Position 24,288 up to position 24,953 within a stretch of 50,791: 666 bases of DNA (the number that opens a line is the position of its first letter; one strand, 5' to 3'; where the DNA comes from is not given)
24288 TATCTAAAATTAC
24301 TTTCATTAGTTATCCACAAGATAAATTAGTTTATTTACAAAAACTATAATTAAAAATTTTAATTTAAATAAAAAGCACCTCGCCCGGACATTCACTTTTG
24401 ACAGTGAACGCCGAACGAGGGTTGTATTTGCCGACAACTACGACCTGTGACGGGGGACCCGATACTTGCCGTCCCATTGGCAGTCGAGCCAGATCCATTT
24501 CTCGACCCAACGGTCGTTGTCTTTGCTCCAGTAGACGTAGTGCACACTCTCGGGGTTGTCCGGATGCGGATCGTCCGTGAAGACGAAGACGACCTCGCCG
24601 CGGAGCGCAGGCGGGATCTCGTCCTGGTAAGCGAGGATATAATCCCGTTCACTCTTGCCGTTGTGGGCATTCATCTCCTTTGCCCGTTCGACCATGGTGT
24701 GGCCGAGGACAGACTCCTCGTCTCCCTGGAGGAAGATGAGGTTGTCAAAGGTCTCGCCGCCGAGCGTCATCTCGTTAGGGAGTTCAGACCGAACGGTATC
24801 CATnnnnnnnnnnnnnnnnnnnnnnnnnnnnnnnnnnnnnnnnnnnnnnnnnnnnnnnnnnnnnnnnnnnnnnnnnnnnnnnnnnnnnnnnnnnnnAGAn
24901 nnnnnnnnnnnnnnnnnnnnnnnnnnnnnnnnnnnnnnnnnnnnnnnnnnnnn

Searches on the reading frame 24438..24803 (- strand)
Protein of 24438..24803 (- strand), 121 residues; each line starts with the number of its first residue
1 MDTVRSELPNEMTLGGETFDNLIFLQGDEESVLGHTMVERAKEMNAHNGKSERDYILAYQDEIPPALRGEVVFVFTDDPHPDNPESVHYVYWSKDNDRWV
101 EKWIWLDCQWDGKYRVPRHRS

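Call 5: search_protein_families(library=pfam, proteins=[window:24438-24803:-], max_evalue=10)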
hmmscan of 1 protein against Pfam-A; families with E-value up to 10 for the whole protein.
window:24438-24803:- (121 aa): 1 family
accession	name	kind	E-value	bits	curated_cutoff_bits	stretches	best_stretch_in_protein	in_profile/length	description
PF13669.12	Glyoxalase_4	-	0.13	13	27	1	88-119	2-34/109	Glyoxalase/Bleomycin resistance protein/Dioxygenase superfamily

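Call 6: search_protein_families(library=ncbifam, proteins=[window:24438-24803:-], max_evalue=10)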
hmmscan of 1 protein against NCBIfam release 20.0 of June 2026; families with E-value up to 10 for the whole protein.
window:24438-24803:- (121 aa): 0 families

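Call 7: find_homologous_proteins(query=window:24438-24803:-, max_evalue=0.01)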
Query window:24438-24803:- (121 aa): 14 proteins with E <= 0.01 among 15 candidates.
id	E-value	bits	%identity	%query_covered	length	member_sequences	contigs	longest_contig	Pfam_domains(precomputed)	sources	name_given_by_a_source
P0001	8.8e-41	157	63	98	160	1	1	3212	-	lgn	-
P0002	1.1e-39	153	61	98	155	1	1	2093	-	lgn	-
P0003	3.3e-36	142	60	97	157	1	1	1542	-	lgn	-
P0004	1.0e-34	137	56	97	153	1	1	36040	-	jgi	jgi:hypothetical protein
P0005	1.1e-33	134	56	93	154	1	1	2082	-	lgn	-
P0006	3.5e-33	132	54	97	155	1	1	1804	-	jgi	-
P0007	2.1e-32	130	56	97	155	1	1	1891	-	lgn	-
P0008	4.7e-32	129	55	99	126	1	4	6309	-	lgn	-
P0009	1.4e-31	127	55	96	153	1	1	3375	-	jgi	jgi:hypothetical protein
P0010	1.1e-28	118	51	100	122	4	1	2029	-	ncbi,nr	ncbi:hypothetical protein KJ693_10930 [bacterium]|nr:hypothetical protein [bacterium]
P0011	1.9e-27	114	50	97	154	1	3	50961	-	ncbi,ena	-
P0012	7.6e-26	109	53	93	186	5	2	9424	-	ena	-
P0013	1.1e-24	105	52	93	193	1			-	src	-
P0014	1.7e-11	62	52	58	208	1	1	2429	-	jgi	jgi:hypothetical protein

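Call 10: find_encoding_contigs(protein=P0004, flank=10000, max_places=3)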
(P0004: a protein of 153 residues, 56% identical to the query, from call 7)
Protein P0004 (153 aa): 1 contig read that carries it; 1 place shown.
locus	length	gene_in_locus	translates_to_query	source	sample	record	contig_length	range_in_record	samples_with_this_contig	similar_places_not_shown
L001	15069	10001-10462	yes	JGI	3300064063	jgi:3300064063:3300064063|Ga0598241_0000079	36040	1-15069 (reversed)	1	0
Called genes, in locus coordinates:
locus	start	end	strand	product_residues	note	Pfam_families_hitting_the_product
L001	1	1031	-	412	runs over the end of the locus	PF05496:RuvB_N, PF00931:NB-ARC (weak), PF00004:AAA, PF07724:AAA_2 (weak), PF07728:AAA_5, PF13173:AAA_14 (weak), PF16193:AAA_assoc_2, PF12002:MgsA_C, +3 more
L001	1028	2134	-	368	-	PF13091:PLDc_2, PF00614:PLDc (faint), PF13091:PLDc_2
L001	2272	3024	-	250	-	PF02535:Zip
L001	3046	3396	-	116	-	-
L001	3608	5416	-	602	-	PF00009:GTP_EFTU, PF01926:MMR_HSR1 (weak), PF22042:EF-G_D2, PF03144:GTP_EFTU_D2, PF00679:EFG_C, PF21018:BipA_C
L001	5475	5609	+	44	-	-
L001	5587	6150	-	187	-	-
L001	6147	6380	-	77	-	-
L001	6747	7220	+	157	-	-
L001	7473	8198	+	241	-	-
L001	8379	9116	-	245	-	PF05175:MTS, PF01135:PCMT, PF01209:Ubie_methyltran, PF05148:Methyltransf_8, PF06325:PrmA, PF13489:Methyltransf_23, PF13847:Methyltransf_31, PF08241:Methyltransf_11, +5 more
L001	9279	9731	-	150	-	PF00293:NUDIX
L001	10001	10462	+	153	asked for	-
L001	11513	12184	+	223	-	-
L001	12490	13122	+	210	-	-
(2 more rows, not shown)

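Call 11: find_encoding_contigs(protein=P0011, flank=10000, max_places=3)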
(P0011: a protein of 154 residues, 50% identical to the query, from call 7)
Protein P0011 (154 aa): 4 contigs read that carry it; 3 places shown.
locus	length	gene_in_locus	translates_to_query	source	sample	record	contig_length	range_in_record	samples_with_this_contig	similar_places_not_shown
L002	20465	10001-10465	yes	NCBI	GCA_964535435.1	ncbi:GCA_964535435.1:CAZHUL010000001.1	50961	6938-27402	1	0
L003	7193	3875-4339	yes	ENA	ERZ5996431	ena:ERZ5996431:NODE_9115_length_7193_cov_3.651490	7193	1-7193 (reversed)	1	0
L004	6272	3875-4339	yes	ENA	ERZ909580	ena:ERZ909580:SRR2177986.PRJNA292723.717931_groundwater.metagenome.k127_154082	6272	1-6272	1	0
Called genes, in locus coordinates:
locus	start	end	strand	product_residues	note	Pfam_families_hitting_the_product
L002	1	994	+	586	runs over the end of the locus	PF01336:tRNA_anti-codon, PF00152:tRNA-synt_2, PF02938:GAD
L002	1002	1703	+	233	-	PF02616:SMC_ScpA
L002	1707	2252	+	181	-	PF04079:SMC_ScpB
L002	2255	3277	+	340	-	PF00768:Peptidase_S11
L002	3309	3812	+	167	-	PF06695:Sm_multidrug_ex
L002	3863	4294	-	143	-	-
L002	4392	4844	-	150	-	-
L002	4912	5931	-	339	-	PF00149:Metallophos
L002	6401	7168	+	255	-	PF00142:Fer4_NifH, PF01656:CbiA, PF02374:ArsA_ATPase, PF06564:CBP_BcsQ, PF09140:MipZ, PF10609:ParA, PF13614:AAA_31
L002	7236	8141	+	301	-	PF02195:ParB_N, PF17762:HTH_ParB, PF23552:ParB_C (weak)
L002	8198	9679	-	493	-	PF13328:HD_4, PF01966:HD, PF04607:RelA_SpoT, PF02824:TGS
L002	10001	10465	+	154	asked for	-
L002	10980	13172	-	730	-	PF01751:Toprim, PF01131:Topoisom_bac, PF01396:Zn_ribbon_Top1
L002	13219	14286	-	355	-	PF02481:DNA_processg_A, PF17782:WHD_DprA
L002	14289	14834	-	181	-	PF01195:Pept_tRNA_hydro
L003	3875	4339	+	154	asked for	-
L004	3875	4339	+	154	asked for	-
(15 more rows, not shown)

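Call 14: find_related_loci(query=A1, collection=genome_contigs, flank=10000)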
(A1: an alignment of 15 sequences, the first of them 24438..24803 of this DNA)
Query A1 (121 aa) in genome_contigs; peptide patterns used: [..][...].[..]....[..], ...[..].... (x = any residue, [..] = any of these).
185 stretches matched a pattern; 20 encode a relative of the query (tblastn E <= 1e-3); 20 distinct loci.
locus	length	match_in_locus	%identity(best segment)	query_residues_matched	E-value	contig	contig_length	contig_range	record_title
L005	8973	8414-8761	62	4-121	9e-45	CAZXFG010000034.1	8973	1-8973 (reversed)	MAG TPA_asm: uncultured Gammaproteobacteria bacterium isolate SRP062349_co6_369 genome assembly, contig: NODE_6356_lengt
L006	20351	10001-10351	61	2-120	4e-44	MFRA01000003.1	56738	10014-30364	MAG: Candidatus Magasanikbacteria bacterium RIFOXYD1_FULL_40_23 rifoxyd1_full_scaffold_160, whole genome shotgun sequenc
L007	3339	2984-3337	62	2-121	2e-44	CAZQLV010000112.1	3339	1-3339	MAG TPA_asm: uncultured Gammaproteobacteria bacterium isolate SRP193066_co2_436 genome assembly, contig: NODE_16510_leng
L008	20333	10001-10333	61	8-121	1e-38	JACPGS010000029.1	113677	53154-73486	MAG: Candidatus Magasanikbacteria bacterium isolate NC_groundwater_394_Ag_B-0.1um_53_17 GD18-4_B1_scaffold_1721007, whol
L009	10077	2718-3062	57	4-120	1e-38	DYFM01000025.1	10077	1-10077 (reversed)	MAG TPA_asm: Candidatus Paceibacter sp. isolate BE2011_3_41_10 Afr_mines_BE2011_1484_length_10077_cov_4_304330, whole ge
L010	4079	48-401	55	2-121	1e-38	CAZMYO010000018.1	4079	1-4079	MAG TPA_asm: uncultured Gammaproteobacteria bacterium isolate binchicken_co203_87 genome assembly, contig: k141_1180320,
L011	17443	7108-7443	57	8-120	2e-36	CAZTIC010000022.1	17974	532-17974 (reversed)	MAG TPA_asm: uncultured Gammaproteobacteria bacterium isolate SRP191223_co1_14 genome assembly, contig: NODE_3034_length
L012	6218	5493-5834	53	6-120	1e-34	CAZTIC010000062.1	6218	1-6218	MAG TPA_asm: uncultured Gammaproteobacteria bacterium isolate SRP191223_co1_14 genome assembly, contig: NODE_17206_lengt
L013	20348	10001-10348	52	4-120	1e-33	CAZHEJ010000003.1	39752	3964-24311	MAG TPA_asm: uncultured Gammaproteobacteria bacterium isolate binchicken_co266_196 genome assembly, contig: NODE_1803_le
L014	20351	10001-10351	50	2-120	6e-34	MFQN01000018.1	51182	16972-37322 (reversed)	MAG: Candidatus Magasanikbacteria bacterium RIFCSPLOWO2_12_FULL_43_12 rifcsplowo2_12_scaffold_3488, whole genome shotgun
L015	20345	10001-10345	50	4-120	1e-32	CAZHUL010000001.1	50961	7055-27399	MAG TPA_asm: uncultured Gammaproteobacteria bacterium isolate SRP062349_co1_298 genome assembly, contig: NODE_63_length_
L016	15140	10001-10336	53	8-120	2e-30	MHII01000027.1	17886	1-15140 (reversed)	MAG: Candidatus Buchananbacteria bacterium RIFCSPHIGHO2_02_FULL_39_17 rifcsphigho2_02_scaffold_5908, whole genome shotgu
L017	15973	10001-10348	47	4-120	3e-29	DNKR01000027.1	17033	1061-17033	MAG TPA_asm: Candidatus Uhrbacteria bacterium isolate UBA9568 contig_296, whole genome shotgun sequence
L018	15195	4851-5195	50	5-120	2e-33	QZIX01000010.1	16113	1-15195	MAG: Candidatus Parcubacteria bacterium isolate SURF_54 contig-100_5257_length_16113_read_count_126895, whole genome sho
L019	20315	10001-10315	51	4-110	4e-29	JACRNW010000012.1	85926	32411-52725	MAG: Candidatus Falkowbacteria bacterium isolate NC_groundwater_1945_Pr3_S-0.2um_44_4 scaffold_6872, whole genome shotgu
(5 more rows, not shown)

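Call 15: find_related_loci(query=A1, collection=metagenome_contigs, flank=10000)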
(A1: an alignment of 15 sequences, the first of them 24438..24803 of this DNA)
Query A1 (121 aa) in metagenome_contigs; peptide patterns used: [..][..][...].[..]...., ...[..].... (x = any residue, [..] = any of these).
176 stretches matched a pattern; 42 encode a relative of the query (tblastn E <= 1e-3); 42 distinct loci.
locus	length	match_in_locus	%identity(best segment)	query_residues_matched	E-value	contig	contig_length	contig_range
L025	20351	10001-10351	61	2-120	4e-44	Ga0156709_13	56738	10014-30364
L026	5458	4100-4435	59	8-121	2e-40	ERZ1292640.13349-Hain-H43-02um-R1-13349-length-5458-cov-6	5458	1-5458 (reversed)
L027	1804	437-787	54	4-120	1e-38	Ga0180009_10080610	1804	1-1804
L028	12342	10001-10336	57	8-120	3e-36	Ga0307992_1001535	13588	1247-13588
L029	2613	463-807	55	4-120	2e-36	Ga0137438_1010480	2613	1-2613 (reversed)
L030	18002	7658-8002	53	4-120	1e-35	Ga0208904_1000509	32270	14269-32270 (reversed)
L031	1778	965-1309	51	4-120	1e-35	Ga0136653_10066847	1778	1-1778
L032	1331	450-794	52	4-120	8e-36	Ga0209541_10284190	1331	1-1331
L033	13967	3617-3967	52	2-120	3e-35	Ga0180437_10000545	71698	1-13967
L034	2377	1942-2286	53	4-120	3e-35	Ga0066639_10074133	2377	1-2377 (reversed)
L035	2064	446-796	53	4-121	8e-35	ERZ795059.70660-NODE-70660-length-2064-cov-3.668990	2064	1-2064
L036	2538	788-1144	50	2-120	5e-35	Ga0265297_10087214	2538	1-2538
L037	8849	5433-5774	51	5-120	5e-35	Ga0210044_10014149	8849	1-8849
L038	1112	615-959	52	4-120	2e-35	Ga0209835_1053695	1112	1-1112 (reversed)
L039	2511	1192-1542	54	4-121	2e-34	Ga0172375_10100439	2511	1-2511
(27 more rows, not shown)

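Call 27: predict_structure(alignment_id=A1)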
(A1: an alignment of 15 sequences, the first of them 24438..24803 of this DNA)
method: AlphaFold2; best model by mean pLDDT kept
length: 121 residues; sequences in the alignment: 15
mean_pLDDT: 91.0   pTM: 0.84
mean pLDDT of the five models: 91.0, 90.1, 81.3, 72.9, 62.6
residues with pLDDT >= 90: 100; 70-90: 14; 50-70: 2; < 50: 5
segments of 3 or more residues with pLDDT < 50: 1-5
pLDDT, mean of each block of 10 residues (from residue 1): 60 95 91 94 89 97 96 95 95 96 94 92 69
secondary structure, 60 per line:
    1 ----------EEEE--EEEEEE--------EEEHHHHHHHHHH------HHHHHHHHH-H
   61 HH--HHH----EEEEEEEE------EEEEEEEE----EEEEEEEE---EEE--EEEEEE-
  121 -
elements in order: E11-14 E17-22 E31-33 H34-43 H50-58 E72-79 E86-93 E98-105 E109-111 E114-119

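Call 30: search_protein_representatives(alignment_id=A1)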
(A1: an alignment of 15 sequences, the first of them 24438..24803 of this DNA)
Query: 15 sequences, 153 profile positions. Proteins with E-value up to 0.001 (for the whole library): 1066; up to 1e-10: 516; up to 1e-30: 116. The best 150 are listed.
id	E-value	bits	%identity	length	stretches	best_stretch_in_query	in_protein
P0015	8.8e-161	545.3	-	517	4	1-153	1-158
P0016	2.8e-98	342.3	-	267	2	2-153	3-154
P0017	3.5e-89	312.8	-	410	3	39-153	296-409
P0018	5.2e-88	309.0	-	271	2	1-153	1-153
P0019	1.9e-73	261.7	-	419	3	33-153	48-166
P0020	8.0e-70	249.9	-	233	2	42-153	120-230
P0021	2.6e-69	248.2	-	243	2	40-153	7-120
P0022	4.9e-67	240.9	-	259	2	1-153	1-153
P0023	1.2e-55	203.9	-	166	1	2-153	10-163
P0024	1.9e-55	203.3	-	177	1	17-153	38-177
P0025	9.2e-54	197.8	-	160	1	6-153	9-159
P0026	1.9e-53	196.7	-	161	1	1-153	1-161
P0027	3.1e-53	196.1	-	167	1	5-153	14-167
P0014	2.2e-51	190.0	-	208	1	1-131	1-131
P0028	1.6e-50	187.2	-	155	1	1-153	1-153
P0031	1.5e-49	184.1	-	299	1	18-153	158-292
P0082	4.9e-36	140.2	-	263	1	44-153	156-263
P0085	2.2e-35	138.1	-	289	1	35-153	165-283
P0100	1.2e-33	132.4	-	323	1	31-153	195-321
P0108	8.2e-33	129.7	-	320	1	2-152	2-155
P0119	1.0e-31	126.2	-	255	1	30-153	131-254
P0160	1.1e-27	113.0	-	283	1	41-153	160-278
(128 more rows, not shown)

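Call 31: fold_search(model_id=the predicted structure, library=pdb)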
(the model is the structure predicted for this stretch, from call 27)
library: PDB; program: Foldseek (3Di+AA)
matches with E <= 10: 215; with E <= 0.001: 0
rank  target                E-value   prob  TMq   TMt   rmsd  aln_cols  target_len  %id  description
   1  8oks_B                2.5e-02  0.98  0.48  0.51   5.3       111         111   14  Crystal structure of Bdellovibrio bacteriovorus Bd2740 C-terminal domain (released 2023-10-25)
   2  8oks_A                3.4e-02  0.97  0.48  0.52   5.4       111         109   14  Crystal structure of Bdellovibrio bacteriovorus Bd2740 C-terminal domain (released 2023-10-25)
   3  3psk_C                5.0e-01  0.18  0.35  0.26  14.9       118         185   11  Crystal Structure of the Spt6 Tandem SH2 Domain from Saccharomyces cerevisiae, Form Native Spt6 (1247-1451) (released 2011-03-30)
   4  5vko_A                7.7e-01  0.15  0.36  0.24  14.8       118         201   11  SPT6 tSH2-RPB1 1468-1500 pT1471, pS1493 (released 2017-09-20)
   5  3psk_D                8.7e-01  0.16  0.34  0.25  13.2       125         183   10  Crystal Structure of the Spt6 Tandem SH2 Domain from Saccharomyces cerevisiae, Form Native Spt6 (1247-1451) (released 2011-03-30)
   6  8dt6_D                1.2e+00  0.08  0.21  0.09  12.5        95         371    7  Crystal Structure of DNA Polymerase III beta subunit from Elizabethkingia anophelis (released 2022-08-10)
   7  3psk_A                1.3e+00  0.14  0.37  0.25  12.8       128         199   11  Crystal Structure of the Spt6 Tandem SH2 Domain from Saccharomyces cerevisiae, Form Native Spt6 (1247-1451) (released 2011-03-30)
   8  3psj                  1.3e+00  0.13  0.37  0.26  12.7       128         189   10  Crystal Structure of the Spt6 Tandem SH2 Domain from Saccharomyces cerevisiae, Form Se-Spt6 (1247-1451) (released 2011-03-30)
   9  3pjp_B                1.7e+00  0.13  0.37  0.25  12.8       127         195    8  A Tandem SH2 Domain in Transcription Elongation Factor Spt6 Binds the Phosphorylated RNA Polymerase II C-terminal Repe (released 2010-11-24)
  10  5vkl_A                1.8e+00  0.11  0.36  0.24  12.8       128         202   10  SPT6 tSH2-RPB1 1476-1500 pS1493 (released 2017-10-25)
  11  8dt6_C                1.8e+00  0.07  0.22  0.09  12.5        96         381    7  Crystal Structure of DNA Polymerase III beta subunit from Elizabethkingia anophelis (released 2022-08-10)
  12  8dt6_B                1.9e+00  0.05  0.19  0.08  12.8       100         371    7  Crystal Structure of DNA Polymerase III beta subunit from Elizabethkingia anophelis (released 2022-08-10)
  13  6dec_C                2.0e+00  0.09  0.15  0.06   7.9        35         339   23  Crystal structure of Bos taurus Arp2/3 complex binding with C-terminus of Homo sapiens SPIN90 (released 2018-10-24)
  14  8dt6_A                2.3e+00  0.06  0.22  0.09  12.5        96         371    7  Crystal Structure of DNA Polymerase III beta subunit from Elizabethkingia anophelis (released 2022-08-10)
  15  3mud_A                2.3e+00  0.02  0.15  0.12  15.6       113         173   11  Structure of the Tropomyosin Overlap Complex from Chicken Smooth Muscle (released 2010-06-23)
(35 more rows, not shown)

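Call 32: fold_search(model_id=the predicted structure, library=viral)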
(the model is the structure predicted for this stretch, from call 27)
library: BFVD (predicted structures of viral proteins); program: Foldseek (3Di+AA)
matches with E <= 10: 341; with E <= 0.001: 0
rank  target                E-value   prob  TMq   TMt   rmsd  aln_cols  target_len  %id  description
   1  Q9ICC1                2.4e-01  0.47  0.42  0.41  10.6       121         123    8  Putative C-type lectin protein FPV003/FPV258 [Fowlpox virus (strain NVSL)]
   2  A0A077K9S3            5.3e-01  0.13  0.15  0.29   8.7       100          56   12  Uncharacterized protein [Edwardsiella phage GF-2]
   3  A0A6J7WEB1            9.7e-01  0.04  0.11  0.16  11.5        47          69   13  Uncharacterized protein [uncultured Caudovirales phage]
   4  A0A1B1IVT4            1.0e+00  0.33  0.22  0.08   2.4        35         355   14  (no name in the UniProt tables at hand)
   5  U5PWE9                1.0e+00  0.11  0.17  0.20   6.3        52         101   10  Uncharacterized protein [Bacillus phage CampHawk]
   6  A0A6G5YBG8            1.2e+00  0.20  0.23  0.47   8.2        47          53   15  (no name in the UniProt tables at hand)
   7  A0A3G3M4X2            1.2e+00  0.05  0.20  0.17  12.4       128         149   14  Uncharacterized protein [Arthrobacter phage Seahorse]
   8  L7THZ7                1.4e+00  0.13  0.18  0.29   3.3        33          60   12  Uncharacterized protein [Haloarcula vallismortis tailed virus 1]
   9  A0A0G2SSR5            1.4e+00  0.10  0.16  0.09   5.9        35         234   26  Uncharacterized protein [Proteus phage vB_PmiM_Pm5461]
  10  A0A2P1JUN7            1.4e+00  0.08  0.13  0.05   8.4        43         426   21  Protein kinase [Bacillus phage Anath]
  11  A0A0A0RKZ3            1.7e+00  0.21  0.26  0.27   3.6        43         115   12  Uncharacterized protein [Streptomyces phage Jay2Jay]
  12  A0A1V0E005            1.7e+00  0.20  0.17  0.29   1.5        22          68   18  (no name in the UniProt tables at hand)
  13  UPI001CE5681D         1.7e+00  0.08  0.16  0.24   9.1       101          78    6  (no name look-up for this kind of identifier)
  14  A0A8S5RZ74            1.7e+00  0.08  0.14  0.19   8.2        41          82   17  Uncharacterized protein [Myoviridae sp. ctNQV2]
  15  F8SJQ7                1.9e+00  0.07  0.22  0.19  10.7        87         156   14  Uncharacterized protein 025 [Pseudomonas phage PhiPA3]
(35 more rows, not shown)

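Call 35: find_related_loci(query=A1, collection=viral_contigs, flank=10000)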
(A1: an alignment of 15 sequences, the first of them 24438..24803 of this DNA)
Query A1 (121 aa) in viral_contigs; peptide patterns used: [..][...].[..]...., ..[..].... (x = any residue, [..] = any of these).
120 stretches matched a pattern; 1 encode a relative of the query (tblastn E <= 1e-3); 1 distinct loci.
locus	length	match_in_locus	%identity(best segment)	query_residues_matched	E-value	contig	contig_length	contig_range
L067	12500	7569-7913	53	4-120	4e-37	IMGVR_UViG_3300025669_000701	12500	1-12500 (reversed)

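Call 37: search_protein_families(library=pfam, proteins=[P0031, P0085, P0100, P0108, P0160, P0119, P0082, P0019, P0015, P0001], max_evalue=0.01)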
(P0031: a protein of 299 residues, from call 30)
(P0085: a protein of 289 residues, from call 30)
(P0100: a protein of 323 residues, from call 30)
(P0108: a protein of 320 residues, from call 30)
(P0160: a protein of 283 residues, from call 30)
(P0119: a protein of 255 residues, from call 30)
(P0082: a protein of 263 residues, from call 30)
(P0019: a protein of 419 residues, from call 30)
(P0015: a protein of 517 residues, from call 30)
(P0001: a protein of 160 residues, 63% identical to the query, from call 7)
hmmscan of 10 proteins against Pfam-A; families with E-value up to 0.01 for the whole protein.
P0031 (299 aa): 1 family
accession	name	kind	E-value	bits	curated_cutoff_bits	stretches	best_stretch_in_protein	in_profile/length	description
PF02675.21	AdoMet_dc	-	2e-08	34.9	25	1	34-136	12-107/107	S-adenosylmethionine decarboxylase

P0085 (289 aa): 0 families

P0100 (323 aa): 0 families

P0108 (320 aa): 0 families

P0160 (283 aa): 0 families

P0119 (255 aa): 1 family
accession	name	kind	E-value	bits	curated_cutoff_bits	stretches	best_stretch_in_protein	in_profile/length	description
PF00226.36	DnaJ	-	6.3e-21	74.7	27.8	1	11-78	1-63/63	DnaJ domain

P0082 (263 aa): 0 families

P0019 (419 aa): 0 families

P0015 (517 aa): 1 family
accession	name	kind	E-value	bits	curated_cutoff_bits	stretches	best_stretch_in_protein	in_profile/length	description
PF15990.10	UPF0767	-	0.0016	19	27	0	404-456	17-69/83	UPF0767 family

P0001 (160 aa): 0 families

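Call 39: search_solved_structures(query=A1, max_evalue=10)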
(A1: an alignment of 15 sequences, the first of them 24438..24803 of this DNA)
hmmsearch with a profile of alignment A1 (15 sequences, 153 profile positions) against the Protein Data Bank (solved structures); distinct sequences matched with E-value up to 10: 3.
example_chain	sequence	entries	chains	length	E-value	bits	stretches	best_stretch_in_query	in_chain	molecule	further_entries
8r3g_C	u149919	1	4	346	0.22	14.6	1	11-79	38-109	Central glycolytic genes regulator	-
3lra_A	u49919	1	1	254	0.74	12.9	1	4-62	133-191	Disks large homolog 1, MAGUK p55 subfamily member 7, Protein lin-7 homolog C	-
5yjj_A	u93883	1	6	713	3.4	10.8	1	69-126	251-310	Polyribonucleotide nucleotidyltransferase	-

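Call 45: find_homologous_proteins(query=A3, max_evalue=0.001)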
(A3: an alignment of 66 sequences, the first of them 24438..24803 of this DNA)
Query A3 (66 sequences) (121 aa, profile of the alignment): 88 proteins with E <= 0.001 among 1002 candidates.
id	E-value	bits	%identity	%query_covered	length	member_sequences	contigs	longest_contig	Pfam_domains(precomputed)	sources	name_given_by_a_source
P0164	1.5e-98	344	56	98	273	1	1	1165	-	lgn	-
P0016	2.9e-94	330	51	98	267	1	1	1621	-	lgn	-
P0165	4.8e-87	306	48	100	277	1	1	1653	-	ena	-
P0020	1.0e-83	296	42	80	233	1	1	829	-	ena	-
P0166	2.0e-58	214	59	82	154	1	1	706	-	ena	-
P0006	2.7e-58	213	54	97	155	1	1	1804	-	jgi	-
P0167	5.3e-58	212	50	97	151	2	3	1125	-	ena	-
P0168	6.0e-58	212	51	97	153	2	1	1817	-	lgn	-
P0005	1.3e-57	211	56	93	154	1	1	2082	-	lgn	-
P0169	2.4e-57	210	48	98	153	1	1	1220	-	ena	-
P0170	4.5e-57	209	57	97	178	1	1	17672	-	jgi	jgi:hypothetical protein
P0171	5.3e-57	209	52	97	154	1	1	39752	-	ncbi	-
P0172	1.1e-56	208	54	93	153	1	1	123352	-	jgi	jgi:hypothetical protein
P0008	9.8e-56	205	55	99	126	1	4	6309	-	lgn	-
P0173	1.3e-55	205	50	98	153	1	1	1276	-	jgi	-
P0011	1.6e-55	204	50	97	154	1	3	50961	-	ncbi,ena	-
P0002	9.6e-53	195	61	98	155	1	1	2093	-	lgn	-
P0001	1.3e-52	195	63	98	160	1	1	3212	-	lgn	-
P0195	4.5e-52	193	62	93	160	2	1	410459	-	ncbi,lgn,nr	ncbi:MAG: hypothetical protein HYT15_00365 [Candidatus Magasanikbacteria bacterium]|nr:hypothetical 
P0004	7.7e-52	192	56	97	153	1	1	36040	-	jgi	jgi:hypothetical protein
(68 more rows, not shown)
